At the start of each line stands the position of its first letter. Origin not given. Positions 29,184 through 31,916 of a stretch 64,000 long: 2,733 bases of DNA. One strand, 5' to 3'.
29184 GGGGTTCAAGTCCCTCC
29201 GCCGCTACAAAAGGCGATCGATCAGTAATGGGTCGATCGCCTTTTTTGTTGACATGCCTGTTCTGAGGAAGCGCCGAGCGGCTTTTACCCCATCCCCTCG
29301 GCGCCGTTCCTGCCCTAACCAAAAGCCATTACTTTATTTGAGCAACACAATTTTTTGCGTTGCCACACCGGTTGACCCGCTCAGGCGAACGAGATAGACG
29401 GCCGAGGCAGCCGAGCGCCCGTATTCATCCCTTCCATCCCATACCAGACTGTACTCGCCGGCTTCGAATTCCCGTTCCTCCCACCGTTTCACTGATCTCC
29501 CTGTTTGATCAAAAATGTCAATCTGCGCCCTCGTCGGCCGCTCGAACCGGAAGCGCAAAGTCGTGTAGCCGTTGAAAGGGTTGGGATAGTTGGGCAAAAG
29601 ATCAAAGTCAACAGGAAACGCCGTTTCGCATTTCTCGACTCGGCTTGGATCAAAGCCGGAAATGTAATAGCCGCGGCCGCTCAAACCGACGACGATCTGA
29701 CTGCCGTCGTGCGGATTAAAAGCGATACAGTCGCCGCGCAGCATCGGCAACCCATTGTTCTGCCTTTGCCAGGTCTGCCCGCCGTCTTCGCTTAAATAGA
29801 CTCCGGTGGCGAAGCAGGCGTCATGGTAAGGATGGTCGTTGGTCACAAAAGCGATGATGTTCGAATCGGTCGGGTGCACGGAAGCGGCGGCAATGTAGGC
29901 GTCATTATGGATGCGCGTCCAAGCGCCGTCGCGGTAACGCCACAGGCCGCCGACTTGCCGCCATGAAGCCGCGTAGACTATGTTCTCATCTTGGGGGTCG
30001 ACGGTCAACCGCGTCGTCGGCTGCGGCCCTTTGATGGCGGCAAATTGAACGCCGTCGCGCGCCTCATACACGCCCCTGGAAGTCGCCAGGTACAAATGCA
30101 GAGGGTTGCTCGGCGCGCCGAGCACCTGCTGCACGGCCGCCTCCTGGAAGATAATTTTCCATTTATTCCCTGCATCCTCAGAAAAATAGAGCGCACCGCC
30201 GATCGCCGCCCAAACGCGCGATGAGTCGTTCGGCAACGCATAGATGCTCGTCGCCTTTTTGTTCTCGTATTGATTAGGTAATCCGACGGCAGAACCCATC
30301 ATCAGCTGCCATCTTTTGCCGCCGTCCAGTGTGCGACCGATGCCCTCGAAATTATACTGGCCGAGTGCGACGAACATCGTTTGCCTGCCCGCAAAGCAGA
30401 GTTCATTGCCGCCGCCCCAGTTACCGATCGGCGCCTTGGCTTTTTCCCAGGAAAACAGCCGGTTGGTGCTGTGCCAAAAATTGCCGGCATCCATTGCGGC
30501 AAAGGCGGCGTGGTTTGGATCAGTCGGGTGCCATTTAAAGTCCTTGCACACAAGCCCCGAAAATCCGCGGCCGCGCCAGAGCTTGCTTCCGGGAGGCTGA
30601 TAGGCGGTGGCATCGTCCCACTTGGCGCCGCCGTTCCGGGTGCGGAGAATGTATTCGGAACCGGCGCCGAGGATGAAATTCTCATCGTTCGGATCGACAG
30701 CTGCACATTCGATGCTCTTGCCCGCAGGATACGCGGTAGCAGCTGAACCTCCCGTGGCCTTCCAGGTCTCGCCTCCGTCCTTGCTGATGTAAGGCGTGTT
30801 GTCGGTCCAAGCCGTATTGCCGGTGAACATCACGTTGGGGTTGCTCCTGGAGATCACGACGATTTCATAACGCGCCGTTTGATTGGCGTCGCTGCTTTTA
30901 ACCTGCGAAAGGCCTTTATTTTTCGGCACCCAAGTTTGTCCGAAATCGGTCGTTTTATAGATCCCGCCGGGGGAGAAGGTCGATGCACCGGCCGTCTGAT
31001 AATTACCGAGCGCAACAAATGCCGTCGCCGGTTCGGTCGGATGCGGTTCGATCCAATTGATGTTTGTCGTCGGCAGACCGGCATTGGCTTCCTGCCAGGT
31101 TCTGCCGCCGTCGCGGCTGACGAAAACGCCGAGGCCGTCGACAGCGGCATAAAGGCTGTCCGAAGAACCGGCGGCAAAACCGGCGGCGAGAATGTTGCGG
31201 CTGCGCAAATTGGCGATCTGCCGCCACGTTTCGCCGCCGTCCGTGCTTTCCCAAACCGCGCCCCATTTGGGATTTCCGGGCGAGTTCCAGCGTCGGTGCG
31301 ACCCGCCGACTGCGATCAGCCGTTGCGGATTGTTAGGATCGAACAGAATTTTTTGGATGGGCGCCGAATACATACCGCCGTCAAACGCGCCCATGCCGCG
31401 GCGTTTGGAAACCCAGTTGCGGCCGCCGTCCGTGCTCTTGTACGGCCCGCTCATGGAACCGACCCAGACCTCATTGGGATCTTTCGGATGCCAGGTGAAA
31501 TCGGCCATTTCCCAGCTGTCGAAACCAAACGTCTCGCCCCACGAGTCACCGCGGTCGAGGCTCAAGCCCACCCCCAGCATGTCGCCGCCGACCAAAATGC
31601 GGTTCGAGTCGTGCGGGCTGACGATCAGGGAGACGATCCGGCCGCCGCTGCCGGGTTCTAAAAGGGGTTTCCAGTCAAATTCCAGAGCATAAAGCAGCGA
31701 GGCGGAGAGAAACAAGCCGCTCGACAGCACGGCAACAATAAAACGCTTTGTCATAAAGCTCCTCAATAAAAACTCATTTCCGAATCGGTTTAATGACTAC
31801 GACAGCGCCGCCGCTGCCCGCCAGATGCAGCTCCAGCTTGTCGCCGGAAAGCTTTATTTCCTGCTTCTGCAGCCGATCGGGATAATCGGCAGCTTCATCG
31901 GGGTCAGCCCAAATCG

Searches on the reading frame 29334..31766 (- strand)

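Call 31: search_protein_families(library=ncbifam, proteins=[window:29334-31766:-], max_evalue=0.00001)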
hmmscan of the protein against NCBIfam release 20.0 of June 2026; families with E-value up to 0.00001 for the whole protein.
window:29334-31766:- (810 aa): 5 families
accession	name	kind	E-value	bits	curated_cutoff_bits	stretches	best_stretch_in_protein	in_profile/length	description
NF045728.1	glycosyl_F510_1955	equivalog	4.5e-37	127.6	175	2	527-645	118-241/246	F510_1955 family glycosylhydrolase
NF053688.1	BamI_Bacteroidota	equivalog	2.2e-10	40.4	370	1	169-339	228-397/452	BamI family beta-barrel-assembly machinery protein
NF033707.1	T9SS_sortase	equivalog_domain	5.8e-09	34.2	420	1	725-796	1000-1076/1095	type IX secretion system sortase PorU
TIGR04183.1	Por_Secre_tail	domain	3.9e-08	33.2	23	1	727-807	2-70/72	T9SS type A sorting domain-containing protein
NF052228.1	T9SS_PorZ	equivalog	5.2e-07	28.5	260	0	743-803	693-748/757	type IX secretion system anionic LPS delivery protein PorZ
